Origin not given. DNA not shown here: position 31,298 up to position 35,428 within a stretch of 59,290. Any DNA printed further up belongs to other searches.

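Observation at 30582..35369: tRNA-Pro-adjacent two-gene cassette: SIR2-like/STAND-type NTPase coupled to an HEPN-motif protein (candidate undescribed defence system)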

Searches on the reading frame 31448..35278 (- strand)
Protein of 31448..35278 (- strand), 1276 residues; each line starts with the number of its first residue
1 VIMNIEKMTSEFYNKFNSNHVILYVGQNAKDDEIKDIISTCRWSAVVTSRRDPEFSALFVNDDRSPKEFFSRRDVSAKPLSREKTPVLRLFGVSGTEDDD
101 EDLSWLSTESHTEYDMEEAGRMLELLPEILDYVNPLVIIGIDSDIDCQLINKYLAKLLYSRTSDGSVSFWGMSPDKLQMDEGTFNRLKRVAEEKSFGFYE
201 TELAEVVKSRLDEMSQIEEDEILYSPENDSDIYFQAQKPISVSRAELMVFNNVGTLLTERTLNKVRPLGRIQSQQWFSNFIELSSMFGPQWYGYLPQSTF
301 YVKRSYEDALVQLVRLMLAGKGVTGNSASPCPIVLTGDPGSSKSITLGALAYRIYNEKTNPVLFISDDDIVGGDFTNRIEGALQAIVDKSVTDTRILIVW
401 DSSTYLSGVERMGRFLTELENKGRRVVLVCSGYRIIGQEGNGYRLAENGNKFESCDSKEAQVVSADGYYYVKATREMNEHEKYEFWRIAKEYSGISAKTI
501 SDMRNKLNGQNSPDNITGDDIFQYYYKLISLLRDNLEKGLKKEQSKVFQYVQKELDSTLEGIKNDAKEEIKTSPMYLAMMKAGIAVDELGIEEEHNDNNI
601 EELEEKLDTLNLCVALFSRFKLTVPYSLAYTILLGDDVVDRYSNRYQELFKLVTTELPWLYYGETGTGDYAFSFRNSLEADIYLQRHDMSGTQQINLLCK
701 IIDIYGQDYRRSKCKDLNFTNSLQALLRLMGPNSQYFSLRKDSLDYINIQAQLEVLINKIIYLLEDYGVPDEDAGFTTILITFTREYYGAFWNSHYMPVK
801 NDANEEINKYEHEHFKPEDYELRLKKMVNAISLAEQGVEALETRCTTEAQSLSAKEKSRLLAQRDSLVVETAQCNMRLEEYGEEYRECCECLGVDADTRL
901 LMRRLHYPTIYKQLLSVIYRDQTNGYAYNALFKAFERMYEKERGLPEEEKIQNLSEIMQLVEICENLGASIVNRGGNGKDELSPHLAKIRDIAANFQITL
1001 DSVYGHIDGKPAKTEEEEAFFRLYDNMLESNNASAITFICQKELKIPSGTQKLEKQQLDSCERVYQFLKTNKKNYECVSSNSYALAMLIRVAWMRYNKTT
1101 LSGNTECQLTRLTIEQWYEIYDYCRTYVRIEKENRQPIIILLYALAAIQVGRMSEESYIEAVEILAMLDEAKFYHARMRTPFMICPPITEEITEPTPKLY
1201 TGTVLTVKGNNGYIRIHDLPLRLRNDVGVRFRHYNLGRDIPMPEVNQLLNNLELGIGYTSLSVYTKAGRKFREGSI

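Call 4: search_protein_families(library=pfam, proteins=[window:31448-35278:-], max_evalue=1)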
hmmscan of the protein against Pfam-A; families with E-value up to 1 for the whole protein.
window:31448-35278:- (1276 aa): 1 family
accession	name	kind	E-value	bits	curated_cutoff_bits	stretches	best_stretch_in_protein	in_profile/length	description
PF25199.1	nSTAND_NTPase5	-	0.00097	19.4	34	1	298-429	16-129/145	Novel STAND NTPase 5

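Call 5: search_protein_families(library=padloc, proteins=[window:31448-35278:-], max_evalue=1)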
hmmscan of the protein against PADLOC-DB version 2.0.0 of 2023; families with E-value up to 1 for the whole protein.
window:31448-35278:- (1276 aa): 1 family
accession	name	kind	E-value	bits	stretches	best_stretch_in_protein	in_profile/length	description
PDLC04140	mad8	-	0.017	12.7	1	328-508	25-144/314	mads_8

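Call 6: search_protein_families(library=ncbifam, proteins=[window:31448-35278:-], max_evalue=1)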
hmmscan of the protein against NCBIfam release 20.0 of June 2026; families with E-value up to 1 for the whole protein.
window:31448-35278:- (1276 aa): 0 families

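Call 7: find_homologous_proteins(query=window:31448-35278:-)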
Query window:31448-35278:- (1276 aa): 130 proteins with E <= 0.001 among 8000 candidates; the best 120 are listed.
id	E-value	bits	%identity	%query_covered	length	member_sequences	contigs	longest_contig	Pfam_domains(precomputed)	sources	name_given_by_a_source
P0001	0.0e+0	2905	100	100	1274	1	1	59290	-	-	-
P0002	0.0e+0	1450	52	100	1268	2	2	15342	-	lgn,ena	-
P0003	0.0e+0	1444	52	100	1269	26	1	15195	-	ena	-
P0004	0.0e+0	1440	52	100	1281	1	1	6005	-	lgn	-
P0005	0.0e+0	1440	52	100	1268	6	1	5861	-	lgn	-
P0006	0.0e+0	1439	52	100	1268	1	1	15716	-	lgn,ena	-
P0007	0.0e+0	1429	51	100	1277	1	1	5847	-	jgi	-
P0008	0.0e+0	1423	53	100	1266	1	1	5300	-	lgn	-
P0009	0.0e+0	1421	52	100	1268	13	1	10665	-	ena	-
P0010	0.0e+0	1420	51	100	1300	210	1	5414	-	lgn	-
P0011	0.0e+0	1420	51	100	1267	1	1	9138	-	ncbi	-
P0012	0.0e+0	1419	51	100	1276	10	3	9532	-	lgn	-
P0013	0.0e+0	1413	51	100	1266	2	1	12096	-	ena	-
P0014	0.0e+0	1413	51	100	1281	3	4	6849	-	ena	-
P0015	0.0e+0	1413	51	100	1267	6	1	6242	-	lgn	-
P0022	0.0e+0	1348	49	100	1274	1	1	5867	-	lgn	-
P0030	0.0e+0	1275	48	100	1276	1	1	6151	-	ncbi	-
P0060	4.0e-277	941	40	100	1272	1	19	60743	-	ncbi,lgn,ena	-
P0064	2.3e-273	928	39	100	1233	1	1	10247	-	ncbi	-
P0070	1.2e-258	879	37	99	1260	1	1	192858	-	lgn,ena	-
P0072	1.8e-254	866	39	100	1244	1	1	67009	-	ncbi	-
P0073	6.9e-251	854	37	99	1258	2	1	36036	-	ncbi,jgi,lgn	jgi:hypothetical protein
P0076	9.6e-244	830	36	99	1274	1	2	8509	-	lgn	-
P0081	9.8e-224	764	35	99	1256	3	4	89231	-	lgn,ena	-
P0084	1.4e-215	737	34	99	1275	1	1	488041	-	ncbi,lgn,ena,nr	ncbi:MAG: hypothetical protein HDR21_08435 [Lachnospiraceae bacterium]|nr:hypothetical protein [Lach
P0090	2.2e-207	710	35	99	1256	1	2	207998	-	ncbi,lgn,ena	-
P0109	1.9e-182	627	33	98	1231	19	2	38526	-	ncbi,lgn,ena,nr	nr:hypothetical protein [uncultured Oribacterium sp.]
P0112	2.3e-170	587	32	99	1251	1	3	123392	-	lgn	-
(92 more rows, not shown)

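Call 11: search_solved_structures(query=A2, max_evalue=10, show_alignments=3)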
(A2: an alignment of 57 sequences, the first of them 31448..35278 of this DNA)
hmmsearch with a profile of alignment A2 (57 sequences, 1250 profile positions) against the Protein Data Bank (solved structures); distinct sequences matched with E-value up to 10: 2.
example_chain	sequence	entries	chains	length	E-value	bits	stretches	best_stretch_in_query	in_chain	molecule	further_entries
6abo_B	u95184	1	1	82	0.67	10.7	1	826-882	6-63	Intermediate filament family orphan 1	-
8h9f_P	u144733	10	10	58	2.4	8.9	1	1213-1247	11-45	ATP synthase subunit ATP5MJ, mitochondrial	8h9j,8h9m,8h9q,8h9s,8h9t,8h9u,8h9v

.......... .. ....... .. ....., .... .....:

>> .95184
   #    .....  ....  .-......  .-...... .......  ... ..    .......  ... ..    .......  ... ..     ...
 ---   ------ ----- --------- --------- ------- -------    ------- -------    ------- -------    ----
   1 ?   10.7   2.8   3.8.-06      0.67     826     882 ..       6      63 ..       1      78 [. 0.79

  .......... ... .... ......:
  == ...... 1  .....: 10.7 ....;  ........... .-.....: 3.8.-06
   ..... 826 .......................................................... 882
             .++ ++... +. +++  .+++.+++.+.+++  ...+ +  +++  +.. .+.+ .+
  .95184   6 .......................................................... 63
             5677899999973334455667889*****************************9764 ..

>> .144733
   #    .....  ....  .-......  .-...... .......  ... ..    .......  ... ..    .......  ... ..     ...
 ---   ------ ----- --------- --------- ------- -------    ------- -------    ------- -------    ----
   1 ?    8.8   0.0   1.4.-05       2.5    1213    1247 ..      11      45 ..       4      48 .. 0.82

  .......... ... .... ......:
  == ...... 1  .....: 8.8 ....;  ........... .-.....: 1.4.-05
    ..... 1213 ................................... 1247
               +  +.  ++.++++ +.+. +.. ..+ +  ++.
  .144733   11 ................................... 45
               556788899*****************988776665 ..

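Call 14: find_encoding_contigs(protein=P0084, flank=10000, max_places=3)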
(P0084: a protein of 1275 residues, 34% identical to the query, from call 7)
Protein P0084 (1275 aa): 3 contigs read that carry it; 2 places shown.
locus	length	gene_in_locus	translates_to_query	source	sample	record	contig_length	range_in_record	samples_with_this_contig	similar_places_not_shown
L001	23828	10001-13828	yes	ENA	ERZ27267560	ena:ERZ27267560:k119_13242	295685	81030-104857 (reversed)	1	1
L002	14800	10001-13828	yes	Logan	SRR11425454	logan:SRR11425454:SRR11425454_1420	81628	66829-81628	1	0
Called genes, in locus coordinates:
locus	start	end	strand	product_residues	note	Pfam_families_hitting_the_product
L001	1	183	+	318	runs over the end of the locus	PF13676:TIR_2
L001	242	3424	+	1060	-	-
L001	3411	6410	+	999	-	PF00962:A_deaminase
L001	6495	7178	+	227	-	-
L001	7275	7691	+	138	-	-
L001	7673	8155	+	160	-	-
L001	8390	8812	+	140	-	-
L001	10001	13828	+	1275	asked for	-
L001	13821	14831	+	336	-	-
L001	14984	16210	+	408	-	PF13173:AAA_14, PF13635:DUF4143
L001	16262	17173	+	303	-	PF14412:AHH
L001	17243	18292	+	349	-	PF13641:Glyco_tranf_2_3 (weak), PF00535:Glycos_transf_2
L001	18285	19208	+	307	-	PF01073:3Beta_HSD, PF01370:Epimerase, PF07993:NAD_binding_4 (faint), PF13460:NAD_binding_10 (weak), PF16363:GDP_Man_Dehyd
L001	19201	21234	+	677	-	-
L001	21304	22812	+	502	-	-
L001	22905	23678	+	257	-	PF00483:NTP_transferase, PF12804:NTP_transf_3 (weak)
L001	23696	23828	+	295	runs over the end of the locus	-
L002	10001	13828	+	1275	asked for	-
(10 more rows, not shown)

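Call 15: find_encoding_contigs(protein=P0090, flank=10000, max_places=3)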
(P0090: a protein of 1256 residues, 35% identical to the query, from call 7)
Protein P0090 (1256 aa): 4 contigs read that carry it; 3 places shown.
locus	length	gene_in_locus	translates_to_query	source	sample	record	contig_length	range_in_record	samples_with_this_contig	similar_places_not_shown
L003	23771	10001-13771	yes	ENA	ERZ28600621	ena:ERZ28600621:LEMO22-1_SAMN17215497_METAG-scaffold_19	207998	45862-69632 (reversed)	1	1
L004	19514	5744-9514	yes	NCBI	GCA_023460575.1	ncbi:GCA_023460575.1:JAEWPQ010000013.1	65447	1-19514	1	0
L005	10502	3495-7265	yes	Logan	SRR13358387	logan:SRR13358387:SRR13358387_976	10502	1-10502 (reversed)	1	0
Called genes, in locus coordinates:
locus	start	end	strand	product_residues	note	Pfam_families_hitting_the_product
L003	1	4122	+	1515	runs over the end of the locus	PF14480:DNA_pol3_a_NI, PF01336:tRNA_anti-codon (weak), PF02811:PHP, PF00929:RNase_T, PF13482:RNase_H_2 (faint), PF07733:DNA_pol3_alpha, PF17657:DNA_pol3_finger, PF14579:HHH_6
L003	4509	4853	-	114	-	PF10417:1-cysPrx_C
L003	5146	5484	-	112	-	PF00543:P-II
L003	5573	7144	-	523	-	PF00909:Ammonium_transp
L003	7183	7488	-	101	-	-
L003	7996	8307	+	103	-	-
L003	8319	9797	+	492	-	PF00239:Resolvase, PF07508:Recombinase, PF13408:Zn_ribbon_recom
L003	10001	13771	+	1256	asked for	-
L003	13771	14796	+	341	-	-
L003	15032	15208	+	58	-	-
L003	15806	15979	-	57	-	-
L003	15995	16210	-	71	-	-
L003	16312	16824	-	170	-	PF13302:Acetyltransf_3 (weak), PF00583:Acetyltransf_1 (weak)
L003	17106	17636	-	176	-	PF13302:Acetyltransf_3, PF13420:Acetyltransf_4 (weak), PF00583:Acetyltransf_1 (weak)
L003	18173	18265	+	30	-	-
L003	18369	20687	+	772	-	PF19127:Choline_bind_3, PF19789:DUF6273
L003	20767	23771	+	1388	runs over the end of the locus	PF02368:Big_2 (faint), PF19127:Choline_bind_3 (faint)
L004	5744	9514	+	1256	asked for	-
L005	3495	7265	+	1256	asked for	-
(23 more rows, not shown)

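Call 16: find_encoding_contigs(protein=P0070, flank=10000, max_places=3)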
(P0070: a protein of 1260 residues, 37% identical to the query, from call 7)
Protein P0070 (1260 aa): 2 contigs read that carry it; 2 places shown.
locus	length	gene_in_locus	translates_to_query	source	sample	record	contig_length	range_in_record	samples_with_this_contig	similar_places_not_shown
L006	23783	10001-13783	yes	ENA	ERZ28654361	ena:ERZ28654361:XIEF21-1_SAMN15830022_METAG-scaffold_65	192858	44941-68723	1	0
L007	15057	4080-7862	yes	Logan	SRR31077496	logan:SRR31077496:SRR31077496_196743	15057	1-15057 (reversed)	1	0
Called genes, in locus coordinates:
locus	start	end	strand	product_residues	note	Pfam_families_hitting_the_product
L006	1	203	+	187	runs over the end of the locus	PF01757:Acyl_transf_3 (weak)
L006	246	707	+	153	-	PF04892:VanZ-LLP1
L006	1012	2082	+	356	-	PF04321:RmlD_sub_bind (weak), PF05368:NmrA, PF01073:3Beta_HSD, PF01370:Epimerase, PF02719:Polysacc_synt_2, PF13460:NAD_binding_10, PF16363:GDP_Man_Dehyd, PF08485:Polysacc_syn_2C, +2 more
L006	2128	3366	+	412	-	PF01370:Epimerase, PF07993:NAD_binding_4 (faint), PF14667:Polysacc_synt_C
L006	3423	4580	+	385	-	PF02350:Epimerase_2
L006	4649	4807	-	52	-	-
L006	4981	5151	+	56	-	-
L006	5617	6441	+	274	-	PF00984:UDPG_MGDP_dh, PF03720:UDPG_MGDP_dh_C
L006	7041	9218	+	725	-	PF13271:DUF4062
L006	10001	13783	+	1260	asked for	-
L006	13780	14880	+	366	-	-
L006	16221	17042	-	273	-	-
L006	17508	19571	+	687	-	PF04151:PPC (faint)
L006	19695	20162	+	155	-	-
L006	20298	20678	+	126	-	-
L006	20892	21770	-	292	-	-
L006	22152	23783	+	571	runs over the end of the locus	-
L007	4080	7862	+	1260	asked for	-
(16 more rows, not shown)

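Call 18: find_related_loci(query=A2, collection=genome_contigs, flank=10000)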
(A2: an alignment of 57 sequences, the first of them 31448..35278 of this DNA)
Query A2 (1276 aa) in genome_contigs; peptide patterns used: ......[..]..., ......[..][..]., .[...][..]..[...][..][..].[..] (x = any residue, [..] = any of these).
91 stretches matched a pattern; 20 encode a relative of the query (tblastn E <= 1e-3); 17 distinct loci.
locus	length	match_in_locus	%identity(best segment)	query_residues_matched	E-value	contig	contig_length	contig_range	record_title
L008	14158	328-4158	48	2-1274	0e+0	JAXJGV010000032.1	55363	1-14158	MAG: Oscillospiraceae bacterium isolate DOME_MAG_1263 1263_C0121_k141_178813, whole genome shotgun sequence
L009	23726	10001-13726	43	7-1272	0e+0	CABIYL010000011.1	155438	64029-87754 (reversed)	Clostridiales bacterium isolate MGYG-HGUT-00071 genome assembly, contig: .14207_7_56.11, whole genome shotgun sequence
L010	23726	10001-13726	43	7-1272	0e+0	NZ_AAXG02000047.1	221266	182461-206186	Pseudoflavonifractor capillosus ATCC 29799 B_capillosus-2.0.1_Cont352, whole genome shotgun sequence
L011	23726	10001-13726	43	7-1272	0e+0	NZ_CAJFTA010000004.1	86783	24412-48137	Uncultured Pseudoflavonifractor sp. isolate Chicken_4_mag_10, whole genome shotgun sequence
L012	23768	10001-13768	41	2-1264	0e+0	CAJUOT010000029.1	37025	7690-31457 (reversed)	MAG TPA_asm: uncultured Oscillospiraceae bacterium isolate MGBC152544 genome assembly, contig: MGBC152544.29, whole geno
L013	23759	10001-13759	39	1-1266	0e+0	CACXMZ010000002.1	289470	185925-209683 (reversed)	MAG: uncultured Coriobacteriaceae bacterium isolate RUG11413 genome assembly, contig: RUG11413_asm_2, whole genome shotg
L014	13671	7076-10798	40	3-1272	0e+0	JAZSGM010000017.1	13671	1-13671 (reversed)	MAG: Clostridia bacterium isolate T1900044578_TS20190044.MAGScoT_cleanbin_000052 SGB_533_k141_293429, whole genome shotg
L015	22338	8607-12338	39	3-1276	0e+0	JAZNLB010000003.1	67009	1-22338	MAG: Clostridia bacterium isolate T1900044672_TS20190138.MAGScoT_cleanbin_000002 SGB_1595_k141_175981, whole genome shot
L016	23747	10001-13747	36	6-1270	0e+0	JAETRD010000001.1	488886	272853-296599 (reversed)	MAG: Lachnospiraceae bacterium isolate S29_Bin3 scaffold_14, whole genome shotgun sequence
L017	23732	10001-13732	35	6-1274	0e+0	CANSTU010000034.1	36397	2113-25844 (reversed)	MAG TPA_asm: uncultured Lachnospiraceae bacterium isolate SRR15510218_bin.35_metawrap_v1.3_MAG genome assembly, contig:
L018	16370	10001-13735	35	8-1267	0e+0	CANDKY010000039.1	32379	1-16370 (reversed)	MAG TPA_asm: uncultured Lachnospiraceae bacterium isolate ERR6760096_bin.23_metawrap_v1.3_MAG genome assembly, contig: E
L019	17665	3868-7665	47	3-1273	0e+0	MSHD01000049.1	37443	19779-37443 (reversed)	MAG: Lachnospiraceae bacterium Zagget2 zag_T1_merged_singles_contig_63, whole genome shotgun sequence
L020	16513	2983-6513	29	6-1274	4e-141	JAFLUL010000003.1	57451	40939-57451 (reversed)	MAG: Oscillospiraceae bacterium isolate HAN078 Seq3, whole genome shotgun sequence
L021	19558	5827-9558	35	2-1274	0e+0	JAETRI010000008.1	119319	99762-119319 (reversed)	MAG: Lachnospiraceae bacterium isolate S29_Bin8 scaffold_238, whole genome shotgun sequence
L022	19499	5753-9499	35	2-1269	0e+0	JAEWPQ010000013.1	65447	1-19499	MAG: Bacillota bacterium isolate OH_SBrB_105 k127_832556, whole genome shotgun sequence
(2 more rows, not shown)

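Call 47: search_protein_families(library=pfam, proteins=[L020:6516-8303:+, L001:13821-14831:+, L003:13771-14796:+, L016:13765-14778:+, L014:10810-11790:+, L020:2983-6519:+], max_evalue=0.1)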
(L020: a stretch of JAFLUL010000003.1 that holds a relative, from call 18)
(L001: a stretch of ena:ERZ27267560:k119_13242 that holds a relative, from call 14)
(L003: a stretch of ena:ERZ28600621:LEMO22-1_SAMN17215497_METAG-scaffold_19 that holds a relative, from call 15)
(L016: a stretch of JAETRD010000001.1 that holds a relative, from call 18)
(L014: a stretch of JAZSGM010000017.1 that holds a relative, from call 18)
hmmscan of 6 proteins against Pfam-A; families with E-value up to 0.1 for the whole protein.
L020:6516-8303:+ (595 aa): 0 families

L001:13821-14831:+ (336 aa): 1 family
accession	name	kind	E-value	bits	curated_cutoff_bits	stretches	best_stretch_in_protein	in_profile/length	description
PF07952.17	Toxin_trans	-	0.06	13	25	0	114-194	201-277/323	Clostridium neurotoxin, Translocation domain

L003:13771-14796:+ (341 aa): 1 family
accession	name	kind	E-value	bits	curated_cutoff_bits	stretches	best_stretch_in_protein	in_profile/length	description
PF21521.3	MYO6_lever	-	0.005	17.5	27.3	1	110-205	47-135/141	Myosin VI, lever arm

L016:13765-14778:+ (337 aa): 2 families
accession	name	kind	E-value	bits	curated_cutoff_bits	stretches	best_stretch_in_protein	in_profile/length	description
PF14385.11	DUF4416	-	0.012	16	27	1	253-319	7-74/162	Domain of unknown function (DUF4416)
PF13521.12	AAA_28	-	0.041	14.5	27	0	251-306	52-107/164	AAA domain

L014:10810-11790:+ (326 aa): 3 families
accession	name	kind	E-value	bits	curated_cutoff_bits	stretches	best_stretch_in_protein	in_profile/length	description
PF07464.16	ApoLp-III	-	9.4e-06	26.3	36.3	1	96-172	71-138/146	Apolipophorin-III precursor (apoLp-III)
PF04632.18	FUSC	-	0.038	13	30.9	1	89-193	246-346/660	Fusaric acid resistance protein family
PF06009.19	Laminin_II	-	0.081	13.4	33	0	49-99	47-98/138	Laminin Domain II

L020:2983-6519:+ (1178 aa): 2 families
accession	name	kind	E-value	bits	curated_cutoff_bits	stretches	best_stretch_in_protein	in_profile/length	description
PF25199.1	nSTAND_NTPase5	-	0.0007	19.9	34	1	256-394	9-130/145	Novel STAND NTPase 5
PF15753.10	BLOC1S3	-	0.01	16.3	27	1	767-825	107-165/172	Biogenesis of lysosome-related organelles complex 1 subunit 3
